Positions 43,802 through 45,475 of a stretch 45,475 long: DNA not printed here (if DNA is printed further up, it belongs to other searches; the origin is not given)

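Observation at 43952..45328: GT2-cytidylyltransferase fusion A heads the radical-SAM/NeuB module and is a distant paralogue of fusion B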

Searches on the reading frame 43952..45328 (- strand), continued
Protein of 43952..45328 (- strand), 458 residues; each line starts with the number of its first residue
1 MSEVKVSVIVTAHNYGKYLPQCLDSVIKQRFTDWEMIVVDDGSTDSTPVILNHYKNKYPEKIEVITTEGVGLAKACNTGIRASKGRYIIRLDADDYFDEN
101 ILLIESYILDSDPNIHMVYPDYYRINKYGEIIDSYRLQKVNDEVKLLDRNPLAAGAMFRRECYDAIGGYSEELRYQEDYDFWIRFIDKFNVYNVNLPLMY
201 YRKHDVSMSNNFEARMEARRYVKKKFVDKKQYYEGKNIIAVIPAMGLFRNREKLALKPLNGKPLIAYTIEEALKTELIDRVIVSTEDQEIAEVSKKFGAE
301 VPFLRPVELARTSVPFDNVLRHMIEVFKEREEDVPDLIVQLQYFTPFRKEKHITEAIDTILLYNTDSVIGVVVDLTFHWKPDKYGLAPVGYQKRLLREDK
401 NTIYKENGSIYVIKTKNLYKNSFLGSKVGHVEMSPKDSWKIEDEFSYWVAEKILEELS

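Call 16: find_encoding_contigs(protein=P0003, flank=10000, max_places=2)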
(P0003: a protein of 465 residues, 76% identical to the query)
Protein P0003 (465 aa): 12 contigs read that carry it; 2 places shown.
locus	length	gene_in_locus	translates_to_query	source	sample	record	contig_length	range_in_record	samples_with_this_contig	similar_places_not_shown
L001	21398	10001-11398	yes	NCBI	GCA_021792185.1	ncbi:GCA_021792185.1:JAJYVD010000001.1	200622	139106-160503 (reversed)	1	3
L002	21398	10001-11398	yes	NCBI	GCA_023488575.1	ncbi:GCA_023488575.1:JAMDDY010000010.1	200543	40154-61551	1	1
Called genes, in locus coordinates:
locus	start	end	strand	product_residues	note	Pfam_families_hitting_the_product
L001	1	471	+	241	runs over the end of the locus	PF13847:Methyltransf_31, PF08241:Methyltransf_11, PF08242:Methyltransf_12, PF13649:Methyltransf_25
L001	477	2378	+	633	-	PF27878:PFTS_polysacc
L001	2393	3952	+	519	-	PF02310:B12-binding, PF04055:Radical_SAM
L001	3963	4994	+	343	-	-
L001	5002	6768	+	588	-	-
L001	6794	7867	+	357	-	PF00106:adh_short (weak), PF04321:RmlD_sub_bind, PF01073:3Beta_HSD, PF01370:Epimerase, PF02719:Polysacc_synt_2, PF13460:NAD_binding_10 (weak), PF16363:GDP_Man_Dehyd, PF07993:NAD_binding_4 (weak), +1 more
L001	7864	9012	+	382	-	PF01370:Epimerase, PF02719:Polysacc_synt_2 (faint), PF16363:GDP_Man_Dehyd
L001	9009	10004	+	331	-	PF01073:3Beta_HSD, PF01370:Epimerase, PF02719:Polysacc_synt_2, PF04321:RmlD_sub_bind, PF07993:NAD_binding_4, PF16363:GDP_Man_Dehyd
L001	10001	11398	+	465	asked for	PF00535:Glycos_transf_2, PF10111:Glyco_tranf_2_2, PF13641:Glyco_tranf_2_3, PF02348:CTP_transf_3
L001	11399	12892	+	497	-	PF02310:B12-binding, PF04055:Radical_SAM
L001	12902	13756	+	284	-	PF02348:CTP_transf_3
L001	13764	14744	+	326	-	PF04055:Radical_SAM, PF13353:Fer4_12 (faint), PF13186:SPASM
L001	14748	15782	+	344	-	PF03102:NeuB, PF08666:SAF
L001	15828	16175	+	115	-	-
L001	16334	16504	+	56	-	PF01527:HTH_Tnp_1, PF13542:HTH_Tnp_ISL3 (weak), PF13384:HTH_23 (weak), PF13518:HTH_28 (weak)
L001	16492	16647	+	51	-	-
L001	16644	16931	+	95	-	PF13276:HTH_21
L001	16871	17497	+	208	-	PF00665:rve, PF13683:rve_3, PF13333:rve_2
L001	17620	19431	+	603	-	PF00664:ABC_membrane, PF03193:RsgA_GTPase (weak), PF00005:ABC_tran, PF02463:SMC_N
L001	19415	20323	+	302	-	PF00535:Glycos_transf_2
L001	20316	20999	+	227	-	PF01209:Ubie_methyltran (weak), PF02353:CMAS (weak), PF13489:Methyltransf_23, PF13847:Methyltransf_31, PF08241:Methyltransf_11, PF08242:Methyltransf_12, PF13649:Methyltransf_25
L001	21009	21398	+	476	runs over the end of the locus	PF02310:B12-binding, PF04055:Radical_SAM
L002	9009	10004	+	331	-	PF01073:3Beta_HSD, PF01370:Epimerase, PF02719:Polysacc_synt_2, PF04321:RmlD_sub_bind, PF07993:NAD_binding_4, PF16363:GDP_Man_Dehyd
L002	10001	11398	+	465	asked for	PF00535:Glycos_transf_2, PF10111:Glyco_tranf_2_2, PF13641:Glyco_tranf_2_3, PF02348:CTP_transf_3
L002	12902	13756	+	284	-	PF02348:CTP_transf_3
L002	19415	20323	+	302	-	PF00535:Glycos_transf_2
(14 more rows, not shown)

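Call 17: find_encoding_contigs(protein=P0074, flank=10000, max_places=2)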
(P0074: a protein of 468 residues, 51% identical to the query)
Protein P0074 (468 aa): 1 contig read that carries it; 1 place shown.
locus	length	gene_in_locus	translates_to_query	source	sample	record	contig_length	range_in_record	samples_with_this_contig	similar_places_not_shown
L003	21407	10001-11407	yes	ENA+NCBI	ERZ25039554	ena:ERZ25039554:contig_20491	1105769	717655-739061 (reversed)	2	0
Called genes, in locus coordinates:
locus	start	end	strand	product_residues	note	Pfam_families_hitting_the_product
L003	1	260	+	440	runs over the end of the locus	-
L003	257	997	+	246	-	PF00535:Glycos_transf_2, PF13641:Glyco_tranf_2_3 (weak)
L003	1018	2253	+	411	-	PF13477:Glyco_trans_4_2 (weak), PF13579:Glyco_trans_4_4, PF13439:Glyco_transf_4, PF00534:Glycos_transf_1, PF13692:Glyco_trans_1_4, PF13524:Glyco_trans_1_2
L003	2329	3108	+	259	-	PF13641:Glyco_tranf_2_3, PF00535:Glycos_transf_2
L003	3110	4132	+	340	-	PF04321:RmlD_sub_bind, PF01073:3Beta_HSD, PF01370:Epimerase, PF02719:Polysacc_synt_2, PF16363:GDP_Man_Dehyd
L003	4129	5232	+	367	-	PF01041:DegT_DnrJ_EryC1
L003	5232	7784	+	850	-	-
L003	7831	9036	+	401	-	PF01370:Epimerase, PF16363:GDP_Man_Dehyd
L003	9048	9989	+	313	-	PF01073:3Beta_HSD, PF01370:Epimerase, PF02719:Polysacc_synt_2, PF04321:RmlD_sub_bind, PF05368:NmrA, PF13460:NAD_binding_10, PF16363:GDP_Man_Dehyd, PF07993:NAD_binding_4 (weak), +1 more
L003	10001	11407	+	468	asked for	PF00535:Glycos_transf_2, PF10111:Glyco_tranf_2_2, PF13641:Glyco_tranf_2_3, PF02348:CTP_transf_3 (weak)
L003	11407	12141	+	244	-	PF02348:CTP_transf_3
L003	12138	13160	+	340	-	PF03102:NeuB, PF08666:SAF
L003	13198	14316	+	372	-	PF04055:Radical_SAM, PF13186:SPASM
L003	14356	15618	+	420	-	PF01075:Glyco_transf_9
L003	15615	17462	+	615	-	PF02350:Epimerase_2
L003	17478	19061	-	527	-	PF01943:Polysacc_synt, PF13440:Polysacc_synt_3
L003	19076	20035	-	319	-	PF13489:Methyltransf_23 (weak), PF08241:Methyltransf_11, PF01209:Ubie_methyltran (weak), PF08242:Methyltransf_12 (weak), PF13649:Methyltransf_25, PF13847:Methyltransf_31 (weak)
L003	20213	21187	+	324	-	PF01073:3Beta_HSD, PF01370:Epimerase, PF02719:Polysacc_synt_2, PF04321:RmlD_sub_bind, PF16363:GDP_Man_Dehyd, PF07993:NAD_binding_4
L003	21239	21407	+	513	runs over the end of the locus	PF00884:Sulfatase, PF01663:Phosphodiest (faint), PF16347:SGSH_C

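Call 21: find_encoding_contigs(protein=P0060, flank=10000, max_places=1)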
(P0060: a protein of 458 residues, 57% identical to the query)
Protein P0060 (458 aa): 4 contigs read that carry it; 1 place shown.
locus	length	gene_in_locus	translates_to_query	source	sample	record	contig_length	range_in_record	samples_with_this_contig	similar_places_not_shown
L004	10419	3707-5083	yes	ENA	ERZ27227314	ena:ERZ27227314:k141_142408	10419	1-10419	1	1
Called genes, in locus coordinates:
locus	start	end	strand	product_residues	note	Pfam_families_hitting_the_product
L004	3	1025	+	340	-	PF02350:Epimerase_2 (weak), PF04464:Glyphos_transf (weak)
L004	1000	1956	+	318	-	PF04055:Radical_SAM, PF13186:SPASM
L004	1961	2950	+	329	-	PF03102:NeuB, PF08666:SAF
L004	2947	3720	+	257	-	PF02348:CTP_transf_3, PF12804:NTP_transf_3 (weak)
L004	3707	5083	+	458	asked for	PF00535:Glycos_transf_2, PF10111:Glyco_tranf_2_2, PF13641:Glyco_tranf_2_3, PF02348:CTP_transf_3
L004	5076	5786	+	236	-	PF02348:CTP_transf_3, PF12804:NTP_transf_3 (weak)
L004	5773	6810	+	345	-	PF03102:NeuB, PF08666:SAF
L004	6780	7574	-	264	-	PF01978:TrmB, PF13091:PLDc_2 (weak)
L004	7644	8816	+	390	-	PF01370:Epimerase, PF02719:Polysacc_synt_2 (faint), PF16363:GDP_Man_Dehyd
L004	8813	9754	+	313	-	PF01073:3Beta_HSD, PF01370:Epimerase, PF02719:Polysacc_synt_2, PF04321:RmlD_sub_bind, PF07993:NAD_binding_4 (faint), PF13460:NAD_binding_10 (weak), PF16363:GDP_Man_Dehyd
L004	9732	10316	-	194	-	-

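Call 22: find_encoding_contigs(protein=P0116, flank=10000, max_places=1)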
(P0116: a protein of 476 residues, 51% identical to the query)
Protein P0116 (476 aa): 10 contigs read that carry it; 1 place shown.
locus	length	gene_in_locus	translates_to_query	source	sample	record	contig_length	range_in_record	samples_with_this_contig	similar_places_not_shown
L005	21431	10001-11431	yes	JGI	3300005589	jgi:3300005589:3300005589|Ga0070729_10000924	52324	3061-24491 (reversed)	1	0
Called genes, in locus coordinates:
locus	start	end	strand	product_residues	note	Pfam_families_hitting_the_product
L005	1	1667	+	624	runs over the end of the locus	PF00027:cNMP_binding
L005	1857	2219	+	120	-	-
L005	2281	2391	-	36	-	-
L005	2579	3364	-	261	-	PF05050:Methyltransf_21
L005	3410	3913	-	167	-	PF02357:NusG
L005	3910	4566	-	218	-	PF12802:MarR_2 (weak), PF13412:HTH_24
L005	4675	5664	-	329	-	PF01073:3Beta_HSD, PF01370:Epimerase, PF02719:Polysacc_synt_2, PF04321:RmlD_sub_bind, PF05368:NmrA, PF07993:NAD_binding_4 (faint), PF13460:NAD_binding_10 (weak), PF16363:GDP_Man_Dehyd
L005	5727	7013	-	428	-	PF01841:Transglut_core (weak)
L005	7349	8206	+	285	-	PF00583:Acetyltransf_1 (faint), PF13508:Acetyltransf_7 (faint), PF13673:Acetyltransf_10 (faint)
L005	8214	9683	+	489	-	PF24793:GINT1_N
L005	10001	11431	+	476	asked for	PF00535:Glycos_transf_2, PF10111:Glyco_tranf_2_2, PF13641:Glyco_tranf_2_3, PF02348:CTP_transf_3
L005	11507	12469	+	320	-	PF13489:Methyltransf_23, PF13847:Methyltransf_31, PF08241:Methyltransf_11, PF08242:Methyltransf_12, PF13649:Methyltransf_25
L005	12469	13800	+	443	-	PF16254:DUF4910, PF09940:DUF2172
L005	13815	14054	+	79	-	-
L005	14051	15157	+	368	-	PF01575:MaoC_dehydratas, PF13561:adh_short_C2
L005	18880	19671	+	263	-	PF02348:CTP_transf_3, PF12804:NTP_transf_3 (weak)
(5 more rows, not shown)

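Call 29: predict_structure(alignment_id=A1)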
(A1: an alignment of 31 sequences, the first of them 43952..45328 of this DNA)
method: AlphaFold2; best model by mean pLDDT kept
length: 458 residues; sequences in the alignment: 31
mean_pLDDT: 87.8   pTM: 0.81
mean pLDDT of the five models: 87.8, 87.3, 87.2, 86.6, 73.6
residues with pLDDT >= 90: 274; 70-90: 141; 50-70: 35; < 50: 8
segments of 3 or more residues with pLDDT < 50: 395-399
pLDDT, mean of each block of 10 residues (from residue 1): 87 92 94 95 93 96 91 91 95 89 94 92 85 74 54 78 92 75 83 87 65 80 85 94 87 92 97 97 97 98 91 88 94 96 96 96 92 82 86 51 83 94 90 92 93 86
secondary structure, 60 per line:
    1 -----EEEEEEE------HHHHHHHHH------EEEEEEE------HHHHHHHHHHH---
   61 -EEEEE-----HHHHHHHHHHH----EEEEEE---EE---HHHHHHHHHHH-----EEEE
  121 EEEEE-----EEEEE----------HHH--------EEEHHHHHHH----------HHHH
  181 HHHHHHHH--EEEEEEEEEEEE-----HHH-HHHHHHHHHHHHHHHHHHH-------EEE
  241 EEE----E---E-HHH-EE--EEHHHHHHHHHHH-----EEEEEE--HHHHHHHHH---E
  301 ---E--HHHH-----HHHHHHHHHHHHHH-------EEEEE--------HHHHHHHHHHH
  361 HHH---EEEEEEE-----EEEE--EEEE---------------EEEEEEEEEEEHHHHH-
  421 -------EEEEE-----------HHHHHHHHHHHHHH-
elements in order: E6-12 H19-27 E34-40 H47-57 E62-66 H72-82 E87-92 H101-111 E117-125 E131-135 E157-159 H160-166 H177-188 E191-202 H212-230 E238-243 H264-274 E280-285 H288-296 H307-310 H316-329 E337-341 H350-363 E367-373 E379-382 E385-388 E404-414 H415-419 E428-432 H444-457
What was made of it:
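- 43952..45328 (-): Fusion A coding sequence (458 aa): GT2 domain plus pseudo-cytidylyltransferase domain. AF2 model with pLDDT 87.8 and pTM 0.81 (call 29).
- pTM of 0.81 for a two-domain chain suggests a fixed inter-domain arrangement (call 29).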

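Call 36: fold_search(model_id=the predicted structure, library=pdb)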
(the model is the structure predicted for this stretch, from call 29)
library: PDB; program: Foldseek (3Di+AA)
matches with E <= 10: 1586; with E <= 0.001: 671
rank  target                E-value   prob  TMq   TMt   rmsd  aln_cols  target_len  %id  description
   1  6p61_C                2.3e-21  1.00  0.39  0.92   2.6       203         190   35  Structure of a Glycosyltransferase from Leptospira borgpetersenii serovar Hardjo-bovis (strain JB197) (released 2019-07-10)
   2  6p61_B                2.6e-21  1.00  0.39  0.92   2.6       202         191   35  Structure of a Glycosyltransferase from Leptospira borgpetersenii serovar Hardjo-bovis (strain JB197) (released 2019-07-10)
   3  6ifd_B                9.1e-21  1.00  0.45  0.84   2.9       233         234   28  Crystal Structure of CMP-N-acetylneuraminate Synthetase from Vibrio cholerae in complex with CDP and Mg2+. (released 2019-07-03)
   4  6ifd_A                2.7e-20  1.00  0.44  0.90   2.1       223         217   28  Crystal Structure of CMP-N-acetylneuraminate Synthetase from Vibrio cholerae in complex with CDP and Mg2+. (released 2019-07-03)
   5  6ifd_C                1.3e-19  1.00  0.45  0.89   1.9       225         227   28  Crystal Structure of CMP-N-acetylneuraminate Synthetase from Vibrio cholerae in complex with CDP and Mg2+. (released 2019-07-03)
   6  6p61_A                2.6e-19  1.00  0.39  0.90   2.6       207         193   35  Structure of a Glycosyltransferase from Leptospira borgpetersenii serovar Hardjo-bovis (strain JB197) (released 2019-07-10)
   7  9t4z_A                2.7e-19  1.00  0.43  0.85   2.8       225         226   27  Crystal structure of PpNeuA CMP-Kdn synthetase (released 2026-03-11)
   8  9ftc_A                8.7e-19  1.00  0.43  0.83   3.2       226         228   27  Aeromonas caviae CMP-Pse5Ac7Ac synthetase in the presence of CMP-Pse5Ac7Ac. (released 2024-10-09)
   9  6ifd_D                1.1e-18  1.00  0.43  0.87   2.3       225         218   28  Crystal Structure of CMP-N-acetylneuraminate Synthetase from Vibrio cholerae in complex with CDP and Mg2+. (released 2019-07-03)
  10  8vh8_A                1.3e-18  1.00  0.39  0.34  19.7       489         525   16  Crystal structure of heparosan synthase 2 from Pasteurella multocida at 2.85 A (released 2024-09-04)
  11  8viw_A                2.4e-18  1.00  0.43  0.36  19.6       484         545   17  Cryo-EM structure of heparosan synthase 2 from Pasteurella multocida with polysaccharide in the GlcNAc-T active site (released 2024-07-24)
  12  8vh8_D                3.3e-18  1.00  0.43  0.38  19.7       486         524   16  Crystal structure of heparosan synthase 2 from Pasteurella multocida at 2.85 A (released 2024-09-04)
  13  8vh7_A                4.0e-18  1.00  0.40  0.36  19.9       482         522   17  Crystal structure of heparosan synthase 2 from Pasteurella multocida at 1.98 A (released 2024-07-24)
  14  6ifi_A                4.7e-18  1.00  0.41  0.86   2.5       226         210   27  Crystal Structure of the Apo form of CMP-N-acetylneuraminate Synthetase from Vibrio cholerae (released 2019-07-03)
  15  9ftc_B                6.4e-18  1.00  0.43  0.83   2.9       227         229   27  Aeromonas caviae CMP-Pse5Ac7Ac synthetase in the presence of CMP-Pse5Ac7Ac. (released 2024-10-09)
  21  1eyr_B                1.8e-17  1.00  0.43  0.86   2.5       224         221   28  Structure of a sialic acid activating synthetase, CMP acylneuraminate synthetase in the presence and absence of CDP (released 2001-02-14)
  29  1eyr_A                1.0e-16  1.00  0.42  0.82   3.2       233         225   30  Structure of a sialic acid activating synthetase, CMP acylneuraminate synthetase in the presence and absence of CDP (released 2001-02-14)
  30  9t4z_B                1.2e-16  1.00  0.41  0.83   3.4       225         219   27  Crystal structure of PpNeuA CMP-Kdn synthetase (released 2026-03-11)
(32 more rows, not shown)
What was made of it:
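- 44645..45328 (-): GT2 (GT-A fold) domain, aa 1-228. Foldseek match to 6p61 (Leptospira GT2), TM 0.92 and 35% identity; also K4CP, SpsA and WrtF (call 36).
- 43955..44623 (-): Pseudo-cytidylyltransferase domain, aa 236-458 (NeuA/PseF fold). Foldseek matches 6ifd, 9t4z, 9ftc and 1eyr at TM 0.82-0.90 (call 36).
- On GT2 glycosyltransferases (Pfam PF00535, GT-A fold): Foldseek 6p61 TM 0.92; SpsA TM 0.72 (calls 29, 36).
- On CMP-ulosonate synthetases (PF02348; NeuA/PseF/KdsB): TM 0.82-0.90 to 6ifd, 9ftc and 1eyr (call 36).
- Closest known: Bifunctional glycosaminoglycan synthases. Same: Foldseek aligns about 485 columns (call 36).
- The whole model aligns domain-for-domain with heparosan synthase 2, about 485 columns but with a different domain arrangement (call 36).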

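Call 39: find_related_loci(query=A1, collection=genome_contigs, flank=10000)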
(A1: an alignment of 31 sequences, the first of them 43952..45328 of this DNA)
Query A1 (458 aa) in genome_contigs; peptide patterns used: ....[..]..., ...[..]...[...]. (x = any residue, [..] = any of these).
157 stretches matched a pattern; 63 encode a relative of the query (tblastn E <= 1e-3); 63 distinct loci.
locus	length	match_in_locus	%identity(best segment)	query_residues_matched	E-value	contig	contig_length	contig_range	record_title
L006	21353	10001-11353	76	3-454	0e+0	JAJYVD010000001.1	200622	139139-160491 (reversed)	MAG: Nitrospirae bacterium isolate FK1.bin72 NODE_53_length_200622_cov_15.388863, whole genome shotgun sequence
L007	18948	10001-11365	71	2-456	0e+0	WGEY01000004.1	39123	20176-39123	MAG: Deltaproteobacteria bacterium isolate S146_62 k151_158334, whole genome shotgun sequence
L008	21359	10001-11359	70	4-456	0e+0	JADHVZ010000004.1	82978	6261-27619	MAG: Candidatus Omnitrophota bacterium isolate BS750m-G14 BS-750m-C122, whole genome shotgun sequence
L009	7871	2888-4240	69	5-455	0e+0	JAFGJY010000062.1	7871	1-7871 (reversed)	MAG: Candidatus Omnitrophota bacterium isolate Zod_Metabat.301 k87_4749984, whole genome shotgun sequence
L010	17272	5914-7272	56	1-455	0e+0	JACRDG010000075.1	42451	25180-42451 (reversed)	MAG: Desulfomonile tiedjei isolate NC_groundwater_1666_Pr3_B-0.1um_58_14 SR-2_scaffold_141_2110895, whole genome shotgun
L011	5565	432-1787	57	1-454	3e-179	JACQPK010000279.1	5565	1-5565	MAG: Elusimicrobia bacterium isolate NC_groundwater_1305_Ag_S-0.2um_70_34 S_p2_S4_coassembly_k141_2097723, whole genome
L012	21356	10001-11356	57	1-454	5e-173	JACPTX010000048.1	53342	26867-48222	MAG: Candidatus Omnitrophota bacterium isolate NC_groundwater_743_Ag_S-0.65um_67_24 S37_SO-6_scaffold_422665, whole geno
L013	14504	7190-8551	56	1-456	9e-172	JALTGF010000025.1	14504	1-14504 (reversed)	MAG: archaeon isolate S016_maxbin2_scaf2bin.121 S016_NODE_1268_length_14504_cov_15.193782, whole genome shotgun sequence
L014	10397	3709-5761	57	4-455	5e-170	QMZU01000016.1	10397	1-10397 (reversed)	MAG: Candidatus Aenigmatarchaeota archaeon isolate B50_G15 B50_Guay15_scaffold_01648, whole genome shotgun sequence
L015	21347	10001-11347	55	5-455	8e-158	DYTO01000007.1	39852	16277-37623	MAG TPA_asm: Candidatus Hadarchaeum sp. isolate DR5_53_9 Afr_mines_DR5_102_length_39852_cov_3_841445, whole genome shotg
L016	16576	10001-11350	53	5-455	3e-157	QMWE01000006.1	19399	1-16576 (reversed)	MAG: Hadesarchaea archaeon isolate B75_G9 B75_Guay9_scaffold_01806, whole genome shotgun sequence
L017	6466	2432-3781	53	5-455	4e-157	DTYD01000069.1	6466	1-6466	MAG TPA_asm: Hadesarchaea archaeon isolate UWMA-0211 k99_2349179, whole genome shotgun sequence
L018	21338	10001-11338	51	5-452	6e-155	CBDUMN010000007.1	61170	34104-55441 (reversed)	MAG TPA_asm: uncultured Rhodospirillales bacterium isolate SRR22808116_binner13_Refined_62 genome assembly, contig: ERZ2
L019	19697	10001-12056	51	6-458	3e-152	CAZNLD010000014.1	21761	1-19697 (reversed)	MAG TPA_asm: Candidatus Undinarchaeota archaeon isolate SRP141376_co1_318 genome assembly, contig: NODE_5190_length_2176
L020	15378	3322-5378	50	5-455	4e-149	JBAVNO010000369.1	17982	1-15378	MAG: Alphaproteobacteria bacterium isolate MFD03833_ilm_asm_bin3 k127_189490, whole genome shotgun sequence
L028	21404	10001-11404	47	1-455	1e-124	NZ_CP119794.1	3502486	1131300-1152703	Haloarcula regularis strain SYNS111 chromosome, complete genome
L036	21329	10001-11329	42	5-455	9e-110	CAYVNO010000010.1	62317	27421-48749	MAG TPA_asm: uncultured Methanosarcinales archaeon isolate SRP200020_co3_56 genome assembly, contig: NODE_621_length_623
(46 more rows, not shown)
